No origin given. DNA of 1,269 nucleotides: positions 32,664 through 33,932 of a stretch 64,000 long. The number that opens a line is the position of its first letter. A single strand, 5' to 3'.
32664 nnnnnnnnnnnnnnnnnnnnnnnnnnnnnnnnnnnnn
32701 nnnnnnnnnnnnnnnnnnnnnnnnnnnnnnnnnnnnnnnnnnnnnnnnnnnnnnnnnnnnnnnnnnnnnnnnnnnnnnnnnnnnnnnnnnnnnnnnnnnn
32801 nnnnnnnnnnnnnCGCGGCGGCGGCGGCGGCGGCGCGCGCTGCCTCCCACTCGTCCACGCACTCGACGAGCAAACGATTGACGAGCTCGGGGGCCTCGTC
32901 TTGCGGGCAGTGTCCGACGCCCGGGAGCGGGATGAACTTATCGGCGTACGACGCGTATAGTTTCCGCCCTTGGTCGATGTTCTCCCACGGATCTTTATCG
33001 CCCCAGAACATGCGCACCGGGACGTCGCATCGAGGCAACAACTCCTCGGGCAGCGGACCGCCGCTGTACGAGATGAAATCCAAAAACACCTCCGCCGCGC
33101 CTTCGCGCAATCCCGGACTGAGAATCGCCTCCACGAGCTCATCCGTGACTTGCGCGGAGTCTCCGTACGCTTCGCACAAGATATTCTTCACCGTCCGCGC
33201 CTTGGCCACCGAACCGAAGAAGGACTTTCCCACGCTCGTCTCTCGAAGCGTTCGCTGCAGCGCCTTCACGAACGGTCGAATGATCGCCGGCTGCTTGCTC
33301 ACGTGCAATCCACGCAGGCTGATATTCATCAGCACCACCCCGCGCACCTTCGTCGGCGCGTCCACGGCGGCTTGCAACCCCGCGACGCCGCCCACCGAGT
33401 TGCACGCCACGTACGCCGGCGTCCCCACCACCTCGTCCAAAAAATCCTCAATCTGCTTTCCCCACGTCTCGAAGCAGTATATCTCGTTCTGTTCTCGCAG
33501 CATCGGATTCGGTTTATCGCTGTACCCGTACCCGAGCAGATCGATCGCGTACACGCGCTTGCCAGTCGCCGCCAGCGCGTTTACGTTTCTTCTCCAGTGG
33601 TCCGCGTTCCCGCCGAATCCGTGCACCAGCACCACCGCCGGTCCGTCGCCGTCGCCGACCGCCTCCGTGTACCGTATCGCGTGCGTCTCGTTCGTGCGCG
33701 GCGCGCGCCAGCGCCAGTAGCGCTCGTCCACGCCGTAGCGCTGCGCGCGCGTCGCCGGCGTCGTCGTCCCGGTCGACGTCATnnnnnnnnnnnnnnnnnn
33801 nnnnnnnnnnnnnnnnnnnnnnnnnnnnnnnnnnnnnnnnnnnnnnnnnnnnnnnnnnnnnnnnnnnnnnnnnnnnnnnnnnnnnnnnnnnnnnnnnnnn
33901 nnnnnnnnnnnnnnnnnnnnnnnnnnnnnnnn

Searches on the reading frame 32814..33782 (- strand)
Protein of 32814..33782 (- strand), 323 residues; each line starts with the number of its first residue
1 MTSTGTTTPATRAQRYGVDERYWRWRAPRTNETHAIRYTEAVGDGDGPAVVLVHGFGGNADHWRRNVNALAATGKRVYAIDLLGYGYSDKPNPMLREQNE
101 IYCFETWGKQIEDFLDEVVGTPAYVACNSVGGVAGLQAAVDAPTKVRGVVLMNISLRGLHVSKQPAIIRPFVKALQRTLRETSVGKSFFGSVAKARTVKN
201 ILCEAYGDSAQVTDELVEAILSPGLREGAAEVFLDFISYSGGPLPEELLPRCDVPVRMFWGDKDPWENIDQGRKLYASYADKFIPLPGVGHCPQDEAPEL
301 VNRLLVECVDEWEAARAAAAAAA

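Call 45: find_homologous_proteins(query=window:32814-33782:-, max_evalue=1e-60)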
Query seq(323 aa) (323 aa): 1481 proteins with E <= 1e-60 among 8000 candidates; the best 120 are listed.
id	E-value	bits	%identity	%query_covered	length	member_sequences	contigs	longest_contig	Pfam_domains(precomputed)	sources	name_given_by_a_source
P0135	1.8e-219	746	100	100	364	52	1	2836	PF12697.14,PF00561.27,PF12146.16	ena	-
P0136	6.4e-219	744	100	100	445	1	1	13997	PF12697.14,PF00561.27,PF12146.16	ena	-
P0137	6.1e-163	560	100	76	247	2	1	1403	PF12697.14,PF00561.27,PF12146.16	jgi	jgi:pimeloyl-ACP methyl ester carboxylesterase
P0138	1.4e-162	559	79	97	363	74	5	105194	PF12697.14,PF00561.27,PF12146.16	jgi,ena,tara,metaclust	tara:strand:- start:1036 stop:2127 length:1092 start_codon:yes stop_codon:yes gene_type:complete|met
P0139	6.2e-162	557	82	93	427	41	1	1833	PF12697.14,PF00561.27,PF12146.16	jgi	-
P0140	1.0e-159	549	81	93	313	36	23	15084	PF12697.14,PF00561.27,PF12146.16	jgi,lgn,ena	jgi:pimeloyl-ACP methyl ester carboxylesterase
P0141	1.1e-157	543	79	94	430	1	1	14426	PF12697.14,PF00561.27,PF12146.16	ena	-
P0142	2.5e-157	542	80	94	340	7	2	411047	PF12697.14,PF00561.27,PF12146.16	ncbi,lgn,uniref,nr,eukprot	ncbi:Alpha/beta hydrolase fold-1 [Ostreococcus tauri]|uniref:Alpha/beta hydrolase fold-1 n=1 Tax=Ost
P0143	1.0e-147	510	83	83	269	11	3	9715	PF12697.14,PF00561.27,PF12146.16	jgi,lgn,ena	-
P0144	3.2e-143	495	74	92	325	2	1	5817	PF12697.14,PF00561.27,PF12146.16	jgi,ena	-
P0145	2.2e-139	483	79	83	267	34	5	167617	PF12697.14,PF00561.27,PF12146.16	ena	-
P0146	7.2e-125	435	86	67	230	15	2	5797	PF12697.14,PF12146.16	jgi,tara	jgi:pimeloyl-ACP methyl ester carboxylesterase|tara:strand:+ start:346 stop:1038 length:693 start_co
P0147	2.2e-122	427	65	94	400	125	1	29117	PF12697.14,PF00561.27,PF12146.16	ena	-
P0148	2.3e-121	423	63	98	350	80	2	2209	PF12697.14,PF00561.27,PF12146.16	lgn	-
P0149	8.5e-121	421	64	97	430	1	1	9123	PF12697.14,PF00561.27,PF12146.16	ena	-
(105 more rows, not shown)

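Call 46: find_encoding_contigs(protein=P0142, flank=3000, max_places=1)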
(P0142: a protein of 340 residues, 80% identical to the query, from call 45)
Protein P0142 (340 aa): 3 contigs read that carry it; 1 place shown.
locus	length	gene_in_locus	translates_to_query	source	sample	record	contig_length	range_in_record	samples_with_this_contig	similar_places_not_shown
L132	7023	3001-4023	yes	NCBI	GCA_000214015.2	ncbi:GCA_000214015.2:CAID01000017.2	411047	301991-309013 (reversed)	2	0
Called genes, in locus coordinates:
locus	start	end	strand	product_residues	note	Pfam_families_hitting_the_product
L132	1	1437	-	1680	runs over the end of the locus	PF22958:Ltn1_1st, PF22999:LTN1_E3_ligase_6th, PF23009:UBC_like, PF11793:FANCL_C (faint), PF13639:zf-RING_2 (weak)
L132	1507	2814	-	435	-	-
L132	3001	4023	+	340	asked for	PF00561:Abhydrolase_1, PF12146:Hydrolase_4, PF12697:Abhydrolase_6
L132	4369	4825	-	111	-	PF01248:Ribosomal_L7Ae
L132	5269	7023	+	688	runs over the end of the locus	PF03935:SKN1_KRE6_Sbg1 (faint), PF00722:Glyco_hydro_16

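Call 47: find_encoding_contigs(protein=P0138, flank=3000, max_places=1)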
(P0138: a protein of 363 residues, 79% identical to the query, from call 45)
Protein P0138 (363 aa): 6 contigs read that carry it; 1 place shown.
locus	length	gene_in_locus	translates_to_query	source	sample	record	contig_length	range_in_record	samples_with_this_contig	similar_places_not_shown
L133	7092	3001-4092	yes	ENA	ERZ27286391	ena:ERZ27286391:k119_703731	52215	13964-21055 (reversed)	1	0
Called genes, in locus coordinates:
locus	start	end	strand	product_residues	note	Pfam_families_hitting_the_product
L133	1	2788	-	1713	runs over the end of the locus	PF22958:Ltn1_1st, PF22999:LTN1_E3_ligase_6th, PF23009:UBC_like, PF13639:zf-RING_2 (faint)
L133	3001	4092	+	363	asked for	PF00561:Abhydrolase_1, PF12146:Hydrolase_4, PF12697:Abhydrolase_6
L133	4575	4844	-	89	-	PF01248:Ribosomal_L7Ae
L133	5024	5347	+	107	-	-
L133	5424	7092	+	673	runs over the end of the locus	PF03935:SKN1_KRE6_Sbg1 (faint), PF00722:Glyco_hydro_16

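Call 48: find_encoding_contigs(protein=P0144, flank=3000, max_places=1)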
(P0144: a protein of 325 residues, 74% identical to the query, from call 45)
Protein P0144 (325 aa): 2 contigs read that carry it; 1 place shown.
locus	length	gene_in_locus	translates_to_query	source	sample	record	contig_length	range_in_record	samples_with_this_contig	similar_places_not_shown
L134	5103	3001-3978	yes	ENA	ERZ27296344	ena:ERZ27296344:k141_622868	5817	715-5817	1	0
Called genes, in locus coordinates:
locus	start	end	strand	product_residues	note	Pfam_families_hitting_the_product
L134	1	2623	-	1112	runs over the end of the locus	?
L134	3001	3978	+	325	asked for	PF00561:Abhydrolase_1, PF12146:Hydrolase_4, PF12697:Abhydrolase_6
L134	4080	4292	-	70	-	-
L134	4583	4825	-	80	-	PF01248:Ribosomal_L7Ae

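Call 70: find_encoding_contigs(protein=P0147, flank=4000, max_places=1)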
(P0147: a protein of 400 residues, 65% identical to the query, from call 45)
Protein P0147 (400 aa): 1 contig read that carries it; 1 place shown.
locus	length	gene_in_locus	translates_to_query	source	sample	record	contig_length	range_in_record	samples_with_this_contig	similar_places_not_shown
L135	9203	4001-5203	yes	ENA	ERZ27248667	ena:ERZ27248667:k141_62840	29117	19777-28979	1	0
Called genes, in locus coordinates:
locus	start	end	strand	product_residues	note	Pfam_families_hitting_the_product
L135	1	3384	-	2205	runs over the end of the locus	PF22958:Ltn1_1st, PF22999:LTN1_E3_ligase_6th (weak), PF23009:UBC_like, PF13639:zf-RING_2 (faint)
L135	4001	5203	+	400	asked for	PF12146:Hydrolase_4, PF00561:Abhydrolase_1, PF12697:Abhydrolase_6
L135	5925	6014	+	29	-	-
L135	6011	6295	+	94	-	-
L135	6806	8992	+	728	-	PF00722:Glyco_hydro_16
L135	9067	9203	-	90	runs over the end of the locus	?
